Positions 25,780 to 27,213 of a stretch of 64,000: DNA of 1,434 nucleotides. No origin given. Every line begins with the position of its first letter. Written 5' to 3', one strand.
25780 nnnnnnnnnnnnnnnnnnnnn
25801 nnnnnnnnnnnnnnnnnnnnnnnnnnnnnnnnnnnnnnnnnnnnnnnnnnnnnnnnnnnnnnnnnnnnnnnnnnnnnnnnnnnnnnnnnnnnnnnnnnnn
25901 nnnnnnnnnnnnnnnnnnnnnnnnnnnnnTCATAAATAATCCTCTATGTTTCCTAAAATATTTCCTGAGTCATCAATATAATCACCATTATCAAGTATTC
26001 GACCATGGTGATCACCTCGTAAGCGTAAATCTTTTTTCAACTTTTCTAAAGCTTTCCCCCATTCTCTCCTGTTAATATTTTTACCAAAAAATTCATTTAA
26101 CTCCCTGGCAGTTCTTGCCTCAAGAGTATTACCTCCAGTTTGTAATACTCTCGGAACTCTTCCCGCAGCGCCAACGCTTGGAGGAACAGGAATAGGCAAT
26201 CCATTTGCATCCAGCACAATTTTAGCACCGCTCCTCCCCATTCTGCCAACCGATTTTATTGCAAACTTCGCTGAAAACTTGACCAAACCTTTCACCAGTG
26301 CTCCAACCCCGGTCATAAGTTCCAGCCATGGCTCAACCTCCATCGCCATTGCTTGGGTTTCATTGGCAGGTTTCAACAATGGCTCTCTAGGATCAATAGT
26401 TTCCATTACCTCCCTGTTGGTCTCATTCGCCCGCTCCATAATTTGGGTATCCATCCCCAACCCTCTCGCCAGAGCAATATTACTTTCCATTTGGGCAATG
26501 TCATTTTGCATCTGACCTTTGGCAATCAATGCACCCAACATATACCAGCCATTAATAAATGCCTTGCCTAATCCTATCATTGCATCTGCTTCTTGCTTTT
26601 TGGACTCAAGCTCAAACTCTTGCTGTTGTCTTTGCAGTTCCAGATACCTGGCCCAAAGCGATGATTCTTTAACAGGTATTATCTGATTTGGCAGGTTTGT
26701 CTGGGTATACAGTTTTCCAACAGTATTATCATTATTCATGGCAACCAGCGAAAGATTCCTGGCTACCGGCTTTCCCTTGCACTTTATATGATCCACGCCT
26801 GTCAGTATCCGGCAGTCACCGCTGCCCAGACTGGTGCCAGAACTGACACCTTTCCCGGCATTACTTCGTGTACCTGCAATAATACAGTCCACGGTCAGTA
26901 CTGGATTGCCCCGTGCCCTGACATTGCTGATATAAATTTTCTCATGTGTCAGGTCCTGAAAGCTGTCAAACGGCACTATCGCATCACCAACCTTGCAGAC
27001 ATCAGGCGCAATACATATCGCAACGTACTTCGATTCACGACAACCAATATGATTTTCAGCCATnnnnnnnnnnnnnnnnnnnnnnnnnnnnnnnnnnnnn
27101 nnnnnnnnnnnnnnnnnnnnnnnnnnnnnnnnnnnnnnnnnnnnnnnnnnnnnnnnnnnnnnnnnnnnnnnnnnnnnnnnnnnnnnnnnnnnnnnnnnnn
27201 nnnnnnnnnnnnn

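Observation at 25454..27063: PAAR-like (DUF4150-type) effector with an unassigned C-terminal toxin domain and a cytoplasmic immunity candidate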

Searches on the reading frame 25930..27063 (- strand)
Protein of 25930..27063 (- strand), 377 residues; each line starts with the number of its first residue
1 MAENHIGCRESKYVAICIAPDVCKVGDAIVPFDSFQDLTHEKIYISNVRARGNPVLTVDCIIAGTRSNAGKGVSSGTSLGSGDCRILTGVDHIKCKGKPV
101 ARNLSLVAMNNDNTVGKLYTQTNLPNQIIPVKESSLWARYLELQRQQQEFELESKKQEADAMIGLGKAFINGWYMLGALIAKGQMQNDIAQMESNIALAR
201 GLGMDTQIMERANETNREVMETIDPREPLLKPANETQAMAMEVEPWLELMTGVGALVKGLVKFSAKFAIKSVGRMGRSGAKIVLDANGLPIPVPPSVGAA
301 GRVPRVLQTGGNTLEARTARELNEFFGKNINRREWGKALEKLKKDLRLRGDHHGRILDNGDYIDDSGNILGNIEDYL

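Call 5: search_protein_families(proteins=[window:25930-27063:-], library=ncbifam, max_evalue=0.01)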
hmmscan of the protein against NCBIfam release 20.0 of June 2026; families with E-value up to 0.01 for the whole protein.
window:25930-27063:- (377 aa): 0 families

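Call 6: profile_search(protein=window:25930-27063:-)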
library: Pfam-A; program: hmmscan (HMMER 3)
A. the first sequence (377 residues): domains with independent E <= 10: 2; with E <= 0.001: 1
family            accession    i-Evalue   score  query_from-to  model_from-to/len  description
Tox-PAAR-like     PF13665.11      2e-10    41.2      16-116         3-108/108  Toxin PAAR-like domain
Enolase_N         PF03952.21       0.36    11.4      49-110        11-71/131  Enolase, N-terminal domain

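Call 9: search_solved_structures(query=window:25930-27063:-, max_evalue=10)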
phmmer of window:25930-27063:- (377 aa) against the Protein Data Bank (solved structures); distinct sequences matched with E-value up to 10: 1.
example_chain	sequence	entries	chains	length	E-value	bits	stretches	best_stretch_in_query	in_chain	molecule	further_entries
8qjc_A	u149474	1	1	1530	1.4e-15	60.6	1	1-252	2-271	T6SS-associated Rhs core and toxin domain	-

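Call 10: search_protein_families(proteins=[window:25930-27063:-], library=padloc, max_evalue=1)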
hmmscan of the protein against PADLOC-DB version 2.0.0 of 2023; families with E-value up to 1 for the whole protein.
window:25930-27063:- (377 aa): 0 families

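Call 11: search_solved_structures(query=window:25930-27063:-, max_evalue=10, show_alignments=1)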
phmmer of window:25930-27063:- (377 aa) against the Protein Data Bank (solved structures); distinct sequences matched with E-value up to 10: 1.
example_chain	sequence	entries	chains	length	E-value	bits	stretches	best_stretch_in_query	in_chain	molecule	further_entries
8qjc_A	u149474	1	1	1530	1.4e-15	60.6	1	1-252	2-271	T6SS-associated Rhs core and toxin domain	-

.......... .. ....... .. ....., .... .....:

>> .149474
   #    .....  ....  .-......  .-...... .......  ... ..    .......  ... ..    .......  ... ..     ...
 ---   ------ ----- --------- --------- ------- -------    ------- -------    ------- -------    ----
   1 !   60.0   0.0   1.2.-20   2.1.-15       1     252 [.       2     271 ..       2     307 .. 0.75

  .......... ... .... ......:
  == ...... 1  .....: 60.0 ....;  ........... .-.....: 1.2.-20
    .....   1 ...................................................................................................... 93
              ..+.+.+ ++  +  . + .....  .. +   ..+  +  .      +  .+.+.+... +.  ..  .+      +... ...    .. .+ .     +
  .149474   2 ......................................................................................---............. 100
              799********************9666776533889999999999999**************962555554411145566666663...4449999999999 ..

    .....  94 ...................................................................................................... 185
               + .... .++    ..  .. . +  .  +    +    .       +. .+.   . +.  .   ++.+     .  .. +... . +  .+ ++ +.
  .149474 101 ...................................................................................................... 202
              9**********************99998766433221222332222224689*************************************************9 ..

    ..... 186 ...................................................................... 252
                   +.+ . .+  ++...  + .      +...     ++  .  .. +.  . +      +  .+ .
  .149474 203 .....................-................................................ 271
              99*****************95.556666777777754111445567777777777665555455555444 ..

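Call 75: list_cluster_members(proteins=[window:25930-27063:-, window:25454-25933:-])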
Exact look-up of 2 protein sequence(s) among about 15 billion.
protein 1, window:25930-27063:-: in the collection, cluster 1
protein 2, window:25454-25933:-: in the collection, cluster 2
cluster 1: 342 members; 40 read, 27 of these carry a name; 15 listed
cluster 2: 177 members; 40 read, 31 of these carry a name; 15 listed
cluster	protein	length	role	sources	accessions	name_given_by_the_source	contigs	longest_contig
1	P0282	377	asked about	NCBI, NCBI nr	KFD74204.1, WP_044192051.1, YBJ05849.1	PAAR-like domain-containing protein [Escherichia coli] | hypothetical protein JD73_26365 [Escherichia coli]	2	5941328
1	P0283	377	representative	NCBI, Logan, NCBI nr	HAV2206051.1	TPA: DUF4150 domain-containing protein [Escherichia coli] | DUF4150 domain-containing protein [Escherichia coli]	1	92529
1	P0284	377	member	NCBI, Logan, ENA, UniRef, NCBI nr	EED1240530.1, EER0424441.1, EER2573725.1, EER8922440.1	DUF4150 domain-containing protein [Escherichia coli] | PAAR-like domain-containing protein n=1 Tax=Escherichia coli TaxID=562 RepID=UPI000774A1E6 | PAAR-like domain-containing protein [Escherichia coli]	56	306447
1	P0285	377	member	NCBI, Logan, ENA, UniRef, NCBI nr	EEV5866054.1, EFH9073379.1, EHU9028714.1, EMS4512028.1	TPA: PAAR-like domain-containing protein [Escherichia coli] | PAAR-like domain-containing protein n=1 Tax=Escherichia coli TaxID=562 RepID=UPI0017ABE0D7 | PAAR-like domain-containing protein [Escherichia coli]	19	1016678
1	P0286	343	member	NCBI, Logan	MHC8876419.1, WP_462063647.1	PAAR-like domain-containing protein [Escherichia coli]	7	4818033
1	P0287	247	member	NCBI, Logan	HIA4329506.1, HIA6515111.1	TPA: PAAR-like domain-containing protein, partial [Escherichia coli]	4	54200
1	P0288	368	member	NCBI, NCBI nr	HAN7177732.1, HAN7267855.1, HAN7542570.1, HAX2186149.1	TPA: DUF4150 domain-containing protein, partial [Escherichia coli] | DUF4150 domain-containing protein [Escherichia coli]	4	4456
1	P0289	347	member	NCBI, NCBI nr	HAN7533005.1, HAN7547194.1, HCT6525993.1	TPA: DUF4150 domain-containing protein, partial [Escherichia coli] | DUF4150 domain-containing protein [Escherichia coli]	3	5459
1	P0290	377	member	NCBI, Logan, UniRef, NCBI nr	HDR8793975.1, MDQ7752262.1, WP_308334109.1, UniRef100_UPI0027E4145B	PAAR-like domain-containing protein [Escherichia coli] | PAAR-like domain-containing protein n=1 Tax=Escherichia coli TaxID=562 RepID=UPI0027E4145B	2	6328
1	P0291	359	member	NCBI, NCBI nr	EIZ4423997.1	DUF4150 domain-containing protein, partial [Escherichia coli] | DUF4150 domain-containing protein [Escherichia coli]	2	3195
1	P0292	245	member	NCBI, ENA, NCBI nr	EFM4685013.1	DUF4150 domain-containing protein, partial [Escherichia coli] | DUF4150 domain-containing protein [Escherichia coli]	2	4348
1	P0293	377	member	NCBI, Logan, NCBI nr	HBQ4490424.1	TPA: DUF4150 domain-containing protein [Escherichia coli] | DUF4150 domain-containing protein [Escherichia coli]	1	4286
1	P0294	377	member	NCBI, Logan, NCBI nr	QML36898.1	DUF4150 domain-containing protein [Escherichia coli]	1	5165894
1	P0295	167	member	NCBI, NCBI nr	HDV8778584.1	TPA: DUF4150 domain-containing protein, partial [Escherichia coli] | DUF4150 domain-containing protein [Escherichia coli]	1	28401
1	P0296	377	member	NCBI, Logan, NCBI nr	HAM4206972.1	TPA: DUF4150 domain-containing protein [Escherichia coli] | DUF4150 domain-containing protein [Escherichia coli]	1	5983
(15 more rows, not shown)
